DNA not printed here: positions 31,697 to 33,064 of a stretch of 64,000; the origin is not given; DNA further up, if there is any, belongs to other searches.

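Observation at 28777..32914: TagF-type phosphotransferase + fused cytidylyltransferase/PLP-fold enzyme + opine-dehydrogenase-like reductase: a self-contained module for an unusual CDP-activated polyol or amino-alcohol phosphate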

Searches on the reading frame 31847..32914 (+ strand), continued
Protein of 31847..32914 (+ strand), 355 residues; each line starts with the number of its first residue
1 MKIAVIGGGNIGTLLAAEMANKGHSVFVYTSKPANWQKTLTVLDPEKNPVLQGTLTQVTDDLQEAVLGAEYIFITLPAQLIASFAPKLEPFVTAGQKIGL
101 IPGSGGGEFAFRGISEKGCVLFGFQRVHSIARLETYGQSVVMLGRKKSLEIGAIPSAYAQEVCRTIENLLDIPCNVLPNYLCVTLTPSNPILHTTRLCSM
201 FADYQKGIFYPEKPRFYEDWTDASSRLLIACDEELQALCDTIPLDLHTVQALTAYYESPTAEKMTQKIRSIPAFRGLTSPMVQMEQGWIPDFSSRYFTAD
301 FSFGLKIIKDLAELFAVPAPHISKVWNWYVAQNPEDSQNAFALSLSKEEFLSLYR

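Call 46: search_solved_structures(query=window:31847-32914:+, max_evalue=0.01, show_alignments=3)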
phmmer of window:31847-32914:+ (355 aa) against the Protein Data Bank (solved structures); distinct sequences matched with E-value up to 0.01: 3.
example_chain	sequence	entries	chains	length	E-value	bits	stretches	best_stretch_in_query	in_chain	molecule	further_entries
3c7a_A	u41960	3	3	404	6.2e-19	71.6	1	2-328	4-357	Octopine dehydrogenase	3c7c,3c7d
3iqd_B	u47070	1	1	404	9.7e-19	70.9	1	2-328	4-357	Octopine dehydrogenase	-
1bg6_A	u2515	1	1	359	2.8e-15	59.5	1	3-326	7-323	N-(1-D-CARBOXYLETHYL)-L-NORVALINE DEHYDROGENASE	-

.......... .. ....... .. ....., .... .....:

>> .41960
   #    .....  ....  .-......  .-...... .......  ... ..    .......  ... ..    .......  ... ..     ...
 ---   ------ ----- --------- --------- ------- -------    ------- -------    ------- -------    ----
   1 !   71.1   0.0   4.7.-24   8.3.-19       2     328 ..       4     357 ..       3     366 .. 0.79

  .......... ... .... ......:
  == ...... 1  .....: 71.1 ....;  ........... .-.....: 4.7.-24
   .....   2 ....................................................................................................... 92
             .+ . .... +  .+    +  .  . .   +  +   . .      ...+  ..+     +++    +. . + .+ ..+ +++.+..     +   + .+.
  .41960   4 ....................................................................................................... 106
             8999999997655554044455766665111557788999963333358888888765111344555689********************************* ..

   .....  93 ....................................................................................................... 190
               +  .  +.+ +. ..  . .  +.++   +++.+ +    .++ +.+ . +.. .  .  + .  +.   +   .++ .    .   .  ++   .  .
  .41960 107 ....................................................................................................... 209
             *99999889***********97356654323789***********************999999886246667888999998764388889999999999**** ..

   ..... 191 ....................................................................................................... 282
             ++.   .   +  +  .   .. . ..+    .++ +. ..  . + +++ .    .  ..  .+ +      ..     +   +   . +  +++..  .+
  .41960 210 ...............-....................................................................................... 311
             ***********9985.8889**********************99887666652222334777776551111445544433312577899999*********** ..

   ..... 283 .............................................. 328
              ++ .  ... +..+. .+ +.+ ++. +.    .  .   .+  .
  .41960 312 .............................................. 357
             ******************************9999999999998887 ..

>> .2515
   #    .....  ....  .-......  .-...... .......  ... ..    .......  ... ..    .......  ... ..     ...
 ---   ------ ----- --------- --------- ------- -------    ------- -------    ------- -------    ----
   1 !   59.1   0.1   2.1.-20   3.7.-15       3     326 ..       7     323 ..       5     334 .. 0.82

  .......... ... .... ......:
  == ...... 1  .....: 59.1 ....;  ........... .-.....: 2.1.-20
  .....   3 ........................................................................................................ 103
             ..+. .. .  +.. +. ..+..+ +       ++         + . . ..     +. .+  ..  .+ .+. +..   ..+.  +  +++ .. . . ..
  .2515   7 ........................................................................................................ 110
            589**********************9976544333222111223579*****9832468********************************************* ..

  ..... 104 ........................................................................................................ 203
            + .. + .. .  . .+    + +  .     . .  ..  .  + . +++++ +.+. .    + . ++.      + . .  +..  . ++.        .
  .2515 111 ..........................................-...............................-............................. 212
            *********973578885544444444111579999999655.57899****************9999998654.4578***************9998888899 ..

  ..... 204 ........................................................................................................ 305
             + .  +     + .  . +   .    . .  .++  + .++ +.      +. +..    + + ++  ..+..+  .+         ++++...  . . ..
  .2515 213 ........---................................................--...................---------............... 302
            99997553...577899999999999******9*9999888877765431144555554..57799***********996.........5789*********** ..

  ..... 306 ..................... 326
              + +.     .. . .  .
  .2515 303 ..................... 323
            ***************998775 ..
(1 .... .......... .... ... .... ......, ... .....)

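Call 51: search_dna_similar(query=window:31847-32914:+, collection=plasmids, mode=protein, max_rows=30, max_evalue=1e-10)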
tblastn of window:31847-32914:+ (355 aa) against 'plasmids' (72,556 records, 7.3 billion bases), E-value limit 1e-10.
Records with a match: 45; places in all: 48; records where one place covers at least 80% of the query: 45.
Best place of each record, by identity: <60% 45.
By first word of the organism name: Sinorhizobium 22; Rhizobium 9; Agrobacterium 3; Bradyrhizobium 3; Proteus 2; Paraburkholderia 1; Burkholderia 1; Mesorhizobium 1; Serratia 1; Cytobacillus 1; and 1 more.
By predicted mobility (MOB-suite, as given by PLSDB): non-mobilizable 22; conjugative 18; mobilizable 5.
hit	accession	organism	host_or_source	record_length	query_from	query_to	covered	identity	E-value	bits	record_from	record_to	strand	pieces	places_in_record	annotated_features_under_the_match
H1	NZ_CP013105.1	Paraburkholderia caribensis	-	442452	2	328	92%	31.7%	4e-53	196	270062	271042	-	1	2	NAD/NADP-dependent octopine/nopaline dehydrogenase family protein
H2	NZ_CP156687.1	Burkholderia stagnalis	Bacterial cells,soils collected in ...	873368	1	328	92%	31.3%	7e-52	192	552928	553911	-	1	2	NAD/NADP-dependent octopine/nopaline dehydrogenase family protein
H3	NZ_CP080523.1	Mesorhizobium sp. AR10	Astragalus sp.,Cell culture,root nodule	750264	1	332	94%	29.0%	2e-28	124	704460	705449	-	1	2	NAD/NADP octopine/nopaline dehydrogenase family protein (x2)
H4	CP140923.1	Sinorhizobium meliloti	Medicago lupulina,whole organism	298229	1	328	92%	29.1%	2e-18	94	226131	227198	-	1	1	NAD/NADP octopine/nopaline dehydrogenase family protein | cysteine synthase family protein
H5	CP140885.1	Sinorhizobium meliloti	Medicago lupulina,whole organism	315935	1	328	92%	29.1%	2e-18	94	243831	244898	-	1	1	NAD/NADP octopine/nopaline dehydrogenase family protein | cysteine synthase family protein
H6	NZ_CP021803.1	Sinorhizobium meliloti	Medicago sativa,Single Cell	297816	1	328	92%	28.9%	2e-19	97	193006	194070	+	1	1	NAD/NADP octopine/nopaline dehydrogenase family protein | cysteine synthase family protein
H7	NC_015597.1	Sinorhizobium meliloti AK83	-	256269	1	328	92%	28.9%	1e-18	95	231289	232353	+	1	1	NAD/NADP octopine/nopaline dehydrogenase family protein | cysteine synthase family protein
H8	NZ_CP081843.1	Agrobacterium vitis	Vitis,Cell culture,South Africa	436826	1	328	92%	28.7%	2e-22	105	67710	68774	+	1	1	NAD/NADP octopine/nopaline dehydrogenase family protein | cysteine synthase family protein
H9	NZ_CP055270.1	Agrobacterium vitis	Vitis vinifera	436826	1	328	92%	28.7%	2e-22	105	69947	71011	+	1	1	NAD/NADP octopine/nopaline dehydrogenase family protein | cysteine synthase family protein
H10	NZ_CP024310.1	Sinorhizobium fredii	Phaseolus vulgaris,cell culture,plant ...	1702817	1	328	92%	28.6%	8e-19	95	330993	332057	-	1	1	record has no annotation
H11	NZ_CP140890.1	Sinorhizobium medicae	Medicago lupulina,whole organism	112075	1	328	92%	28.6%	3e-18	94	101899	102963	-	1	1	NAD/NADP octopine/nopaline dehydrogenase family protein | cysteine synthase family protein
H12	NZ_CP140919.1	Sinorhizobium medicae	Medicago lupulina,whole organism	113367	1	328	92%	28.6%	3e-18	94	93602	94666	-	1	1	NAD/NADP octopine/nopaline dehydrogenase family protein | cysteine synthase family protein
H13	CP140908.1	Sinorhizobium medicae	Medicago lupulina,whole organism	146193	1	328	92%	28.6%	3e-18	94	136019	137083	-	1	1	NAD/NADP octopine/nopaline dehydrogenase family protein | cysteine synthase family protein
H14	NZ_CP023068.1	Sinorhizobium sojae CCBAU 05684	G.max,nodule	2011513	1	328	92%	28.4%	2e-18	94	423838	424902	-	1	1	record has no annotation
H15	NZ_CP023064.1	Sinorhizobium sp. CCBAU 05631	G.max,nodule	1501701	1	328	92%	28.4%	1e-18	95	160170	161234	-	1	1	record has no annotation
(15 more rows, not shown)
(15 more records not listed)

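Call 52: get_annotated_region(hit=H1, flank=9000)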
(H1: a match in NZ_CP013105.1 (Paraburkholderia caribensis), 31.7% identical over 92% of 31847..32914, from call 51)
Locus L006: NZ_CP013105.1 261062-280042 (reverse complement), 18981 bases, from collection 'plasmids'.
description: Paraburkholderia caribensis strain MWAP64 plasmid 2, complete sequence
organism: Paraburkholderia caribensis (NCBI taxid 75105)
taxonomy: Bacteria; Pseudomonadota; Betaproteobacteria; Burkholderiales; Burkholderiaceae; Paraburkholderia; Paraburkholderia caribensis
host: -; source: -; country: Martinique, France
typing (MOB-suite, as given by PLSDB): non-mobilizable
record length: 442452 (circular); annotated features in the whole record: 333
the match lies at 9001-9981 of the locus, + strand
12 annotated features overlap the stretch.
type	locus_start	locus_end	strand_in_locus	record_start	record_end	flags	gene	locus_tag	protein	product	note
CDS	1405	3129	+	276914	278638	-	-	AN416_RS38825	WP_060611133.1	S53 family peptidase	GO:0006508 - proteolysis [Evidence IEA]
CDS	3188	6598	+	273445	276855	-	-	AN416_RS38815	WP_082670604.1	LodA/GoxA family CTQ-dependent oxidase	-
CDS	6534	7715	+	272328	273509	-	-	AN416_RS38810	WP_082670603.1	NAD(P)/FAD-dependent oxidoreductase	-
CDS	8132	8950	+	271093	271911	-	-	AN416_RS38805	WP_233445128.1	class I SAM-dependent methyltransferase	-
CDS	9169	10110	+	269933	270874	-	-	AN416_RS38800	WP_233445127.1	NAD/NADP-dependent octopine/nopaline dehydrogenase family protein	-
CDS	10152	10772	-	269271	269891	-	-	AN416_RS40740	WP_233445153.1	phytanoyl-CoA dioxygenase family protein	-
CDS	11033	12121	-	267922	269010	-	-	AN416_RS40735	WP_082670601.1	NAD/NADP octopine/nopaline dehydrogenase family protein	-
CDS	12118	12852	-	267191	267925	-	-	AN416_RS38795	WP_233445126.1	hypothetical protein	-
CDS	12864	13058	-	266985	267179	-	-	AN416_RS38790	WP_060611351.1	hypothetical protein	-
CDS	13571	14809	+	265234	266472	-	-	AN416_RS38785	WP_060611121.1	tyrosinase family protein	-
CDS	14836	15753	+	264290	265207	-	-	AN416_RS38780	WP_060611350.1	hypothetical protein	-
CDS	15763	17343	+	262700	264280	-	-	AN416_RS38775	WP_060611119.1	SCO family protein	-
